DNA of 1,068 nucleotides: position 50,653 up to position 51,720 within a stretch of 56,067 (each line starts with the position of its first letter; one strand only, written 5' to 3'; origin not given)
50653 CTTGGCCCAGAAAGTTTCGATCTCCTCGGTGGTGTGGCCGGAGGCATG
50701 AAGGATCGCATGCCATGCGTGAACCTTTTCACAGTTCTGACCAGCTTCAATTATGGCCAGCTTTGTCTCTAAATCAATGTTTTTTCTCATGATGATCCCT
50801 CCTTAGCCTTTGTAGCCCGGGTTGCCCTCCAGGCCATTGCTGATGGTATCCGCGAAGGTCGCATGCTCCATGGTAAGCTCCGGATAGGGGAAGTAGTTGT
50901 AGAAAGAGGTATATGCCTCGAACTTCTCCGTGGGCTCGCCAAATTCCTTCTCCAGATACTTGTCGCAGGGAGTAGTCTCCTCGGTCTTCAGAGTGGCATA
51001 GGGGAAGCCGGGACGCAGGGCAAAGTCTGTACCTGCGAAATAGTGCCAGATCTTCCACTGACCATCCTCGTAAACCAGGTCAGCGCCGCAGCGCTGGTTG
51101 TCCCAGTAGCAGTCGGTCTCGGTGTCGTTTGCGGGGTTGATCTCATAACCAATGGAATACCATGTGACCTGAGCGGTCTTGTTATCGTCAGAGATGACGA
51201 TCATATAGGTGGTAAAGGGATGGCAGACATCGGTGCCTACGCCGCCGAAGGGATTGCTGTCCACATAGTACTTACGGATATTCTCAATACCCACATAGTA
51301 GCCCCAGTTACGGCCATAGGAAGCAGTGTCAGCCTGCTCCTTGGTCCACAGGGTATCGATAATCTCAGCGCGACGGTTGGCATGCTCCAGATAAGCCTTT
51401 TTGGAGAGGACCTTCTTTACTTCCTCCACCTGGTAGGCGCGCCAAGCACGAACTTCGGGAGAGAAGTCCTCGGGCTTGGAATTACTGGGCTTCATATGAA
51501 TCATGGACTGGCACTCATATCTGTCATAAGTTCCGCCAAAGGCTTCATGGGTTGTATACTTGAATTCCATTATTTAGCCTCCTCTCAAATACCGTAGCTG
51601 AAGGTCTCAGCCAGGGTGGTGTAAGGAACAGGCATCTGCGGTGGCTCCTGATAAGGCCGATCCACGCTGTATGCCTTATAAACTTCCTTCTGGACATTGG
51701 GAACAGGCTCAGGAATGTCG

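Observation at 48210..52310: Cassette copy 3: A-B-C ending in a terminator, next to a family-I CoA-transferase and two regulators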

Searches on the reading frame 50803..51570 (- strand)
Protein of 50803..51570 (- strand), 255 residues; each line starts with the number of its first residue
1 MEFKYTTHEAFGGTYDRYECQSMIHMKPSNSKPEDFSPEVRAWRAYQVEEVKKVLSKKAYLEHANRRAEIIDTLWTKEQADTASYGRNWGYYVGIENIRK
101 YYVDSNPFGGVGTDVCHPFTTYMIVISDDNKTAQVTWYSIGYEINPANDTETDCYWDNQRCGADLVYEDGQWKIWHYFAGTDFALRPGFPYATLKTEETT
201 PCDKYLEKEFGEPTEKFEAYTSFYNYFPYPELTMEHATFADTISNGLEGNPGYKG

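Call 6: search_protein_families(library=pfam, proteins=[window:50803-51570:-], max_evalue=0.01)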
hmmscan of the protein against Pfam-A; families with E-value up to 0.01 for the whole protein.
window:50803-51570:- (255 aa): 1 family
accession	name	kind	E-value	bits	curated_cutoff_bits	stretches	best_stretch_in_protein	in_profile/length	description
PF13577.12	SnoaL_4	-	3.6e-10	40.4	24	1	48-176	6-124/126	SnoaL-like domain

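Call 14: find_encoding_contigs(protein=window:50803-51570:-, flank=10000, max_places=10)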
Protein window:50803-51570:- (255 aa): 1 contig read that carries it; 1 place shown.
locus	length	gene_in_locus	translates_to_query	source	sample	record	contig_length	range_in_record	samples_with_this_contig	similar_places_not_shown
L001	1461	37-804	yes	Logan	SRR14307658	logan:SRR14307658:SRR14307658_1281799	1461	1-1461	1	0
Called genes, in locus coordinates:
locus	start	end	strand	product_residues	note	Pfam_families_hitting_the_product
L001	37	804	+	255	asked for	PF13577:SnoaL_4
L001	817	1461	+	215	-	?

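Call 15: find_homologous_proteins(query=window:50803-51570:-, max_evalue=0.001)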
Query window:50803-51570:- (255 aa): 43 proteins with E <= 0.001 among 131 candidates.
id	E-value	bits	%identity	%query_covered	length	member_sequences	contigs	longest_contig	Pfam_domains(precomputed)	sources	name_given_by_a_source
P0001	3.3e-159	547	90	100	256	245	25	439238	PF13577.13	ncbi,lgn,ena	-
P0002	3.5e-158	543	89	100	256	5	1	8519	PF13577.13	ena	-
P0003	2.8e-157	540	87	100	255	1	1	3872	PF13577.13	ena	-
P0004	3.8e-157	540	89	100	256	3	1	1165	PF13577.13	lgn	-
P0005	6.0e-157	539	88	100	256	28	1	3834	PF13577.13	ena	-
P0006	1.6e-141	489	86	91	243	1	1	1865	PF13577.13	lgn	-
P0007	2.7e-141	488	85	92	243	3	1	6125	PF13577.13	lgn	-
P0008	6.4e-141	487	85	92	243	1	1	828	PF13577.13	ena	-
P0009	2.0e-140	485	86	92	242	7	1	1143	PF13577.13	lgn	-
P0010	2.6e-139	481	81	100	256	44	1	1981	PF13577.13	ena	-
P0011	1.3e-138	479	79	100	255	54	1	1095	PF13577.13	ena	-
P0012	1.3e-138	479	86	91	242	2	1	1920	PF13577.13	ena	-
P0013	3.3e-138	478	85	92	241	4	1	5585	PF13577.13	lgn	-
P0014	8.5e-137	473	85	92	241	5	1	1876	PF13577.13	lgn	-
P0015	2.5e-136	472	84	92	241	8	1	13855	PF13577.13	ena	-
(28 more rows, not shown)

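Call 16: find_encoding_contigs(protein=P0001, flank=10000, max_places=8)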
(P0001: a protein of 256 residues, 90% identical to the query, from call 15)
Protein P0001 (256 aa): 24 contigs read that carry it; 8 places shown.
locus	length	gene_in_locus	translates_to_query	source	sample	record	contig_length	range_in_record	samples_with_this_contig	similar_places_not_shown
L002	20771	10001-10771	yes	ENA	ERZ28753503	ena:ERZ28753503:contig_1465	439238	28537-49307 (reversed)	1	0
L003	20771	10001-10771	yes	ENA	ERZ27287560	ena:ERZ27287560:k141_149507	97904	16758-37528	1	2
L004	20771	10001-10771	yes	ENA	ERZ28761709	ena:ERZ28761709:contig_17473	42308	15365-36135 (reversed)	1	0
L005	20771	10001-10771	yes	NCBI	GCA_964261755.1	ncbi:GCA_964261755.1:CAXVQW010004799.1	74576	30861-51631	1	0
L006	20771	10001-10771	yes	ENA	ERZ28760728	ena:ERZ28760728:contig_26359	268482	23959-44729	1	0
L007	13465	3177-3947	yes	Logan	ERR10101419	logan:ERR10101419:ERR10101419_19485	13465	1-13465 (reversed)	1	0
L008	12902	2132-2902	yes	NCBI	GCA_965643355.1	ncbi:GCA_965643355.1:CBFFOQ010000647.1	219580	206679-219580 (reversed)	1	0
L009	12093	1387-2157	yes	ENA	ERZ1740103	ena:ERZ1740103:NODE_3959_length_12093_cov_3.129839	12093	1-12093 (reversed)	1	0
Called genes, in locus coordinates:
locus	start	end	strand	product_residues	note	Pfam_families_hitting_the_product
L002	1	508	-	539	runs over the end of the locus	PF00890:FAD_binding_2, PF01266:DAO, PF01946:Thi4 (weak), PF03486:HI0933_like (faint), PF07992:Pyr_redox_2, PF12831:FAD_oxidored, PF13450:NAD_binding_8 (weak)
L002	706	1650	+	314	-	PF00126:HTH_1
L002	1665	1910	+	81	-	-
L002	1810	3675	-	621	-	PF01547:SBP_bac_1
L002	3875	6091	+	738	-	-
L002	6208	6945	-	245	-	-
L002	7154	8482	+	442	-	PF00165:HTH_AraC (faint), PF12833:HTH_18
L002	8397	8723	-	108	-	PF01638:HxlR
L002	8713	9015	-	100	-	PF01638:HxlR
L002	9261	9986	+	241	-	-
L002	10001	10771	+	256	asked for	PF13577:SnoaL_4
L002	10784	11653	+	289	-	-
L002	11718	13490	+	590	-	PF01547:SBP_bac_1 (faint), PF13416:SBP_bac_8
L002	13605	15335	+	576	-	PF01547:SBP_bac_1 (weak)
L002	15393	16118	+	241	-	-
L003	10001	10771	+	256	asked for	PF13577:SnoaL_4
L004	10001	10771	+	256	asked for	PF13577:SnoaL_4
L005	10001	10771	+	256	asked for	PF13577:SnoaL_4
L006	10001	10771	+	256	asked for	PF13577:SnoaL_4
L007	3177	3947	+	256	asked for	PF13577:SnoaL_4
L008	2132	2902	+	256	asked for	PF13577:SnoaL_4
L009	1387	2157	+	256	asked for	PF13577:SnoaL_4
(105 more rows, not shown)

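Call 17: search_solved_structures(query=window:50803-51570:-, max_evalue=10)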
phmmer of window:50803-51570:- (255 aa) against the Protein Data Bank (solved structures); distinct sequences matched with E-value up to 10: 0.

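Call 58: search_solved_structures(query=A4, max_evalue=1, show_alignments=2)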
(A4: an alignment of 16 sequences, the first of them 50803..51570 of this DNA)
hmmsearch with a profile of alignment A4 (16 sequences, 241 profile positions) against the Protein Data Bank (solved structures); distinct sequences matched with E-value up to 1: 4.
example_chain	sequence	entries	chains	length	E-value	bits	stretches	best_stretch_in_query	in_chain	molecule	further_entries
8abv_A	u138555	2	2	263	4e-10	42.6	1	8-215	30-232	SnoaL-like domain-containing protein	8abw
8abt_A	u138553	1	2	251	1.1e-08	37.9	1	7-179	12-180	SnoaL-like domain-containing protein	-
8abu_A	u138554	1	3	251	1.8e-07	34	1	7-179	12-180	SnoaL-like domain-containing protein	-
3bje_A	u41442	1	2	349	0.91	12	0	65-118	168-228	Nucleoside phosphorylase, putative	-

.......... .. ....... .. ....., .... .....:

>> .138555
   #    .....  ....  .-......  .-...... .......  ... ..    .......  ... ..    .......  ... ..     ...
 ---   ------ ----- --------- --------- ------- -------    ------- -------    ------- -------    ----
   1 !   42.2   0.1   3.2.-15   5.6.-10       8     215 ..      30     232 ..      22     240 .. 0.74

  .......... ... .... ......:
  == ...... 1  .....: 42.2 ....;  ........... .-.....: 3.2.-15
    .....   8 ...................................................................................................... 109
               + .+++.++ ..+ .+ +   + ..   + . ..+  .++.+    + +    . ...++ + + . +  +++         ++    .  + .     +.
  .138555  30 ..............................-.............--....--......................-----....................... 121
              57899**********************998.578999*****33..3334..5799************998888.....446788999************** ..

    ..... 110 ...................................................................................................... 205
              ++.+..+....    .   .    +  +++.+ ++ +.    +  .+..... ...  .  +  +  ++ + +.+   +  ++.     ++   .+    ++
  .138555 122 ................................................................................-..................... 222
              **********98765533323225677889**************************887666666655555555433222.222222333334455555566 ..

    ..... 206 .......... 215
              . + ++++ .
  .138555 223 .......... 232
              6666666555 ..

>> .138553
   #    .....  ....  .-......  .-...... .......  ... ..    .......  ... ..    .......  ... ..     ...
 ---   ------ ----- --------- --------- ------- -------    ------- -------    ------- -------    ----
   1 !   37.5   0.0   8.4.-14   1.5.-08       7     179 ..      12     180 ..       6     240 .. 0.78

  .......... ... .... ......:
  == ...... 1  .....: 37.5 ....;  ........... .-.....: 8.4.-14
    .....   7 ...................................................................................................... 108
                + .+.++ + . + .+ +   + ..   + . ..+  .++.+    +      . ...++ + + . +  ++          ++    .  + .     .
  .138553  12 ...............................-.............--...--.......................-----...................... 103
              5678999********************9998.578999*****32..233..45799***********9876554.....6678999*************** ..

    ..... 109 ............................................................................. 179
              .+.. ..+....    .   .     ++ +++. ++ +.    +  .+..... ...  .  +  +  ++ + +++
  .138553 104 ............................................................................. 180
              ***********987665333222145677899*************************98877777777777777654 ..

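Call 61: search_protein_families(library=ncbifam, proteins=[window:50803-51570:-], max_evalue=0.01)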
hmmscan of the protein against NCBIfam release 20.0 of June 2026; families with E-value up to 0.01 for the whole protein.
window:50803-51570:- (255 aa): 0 families
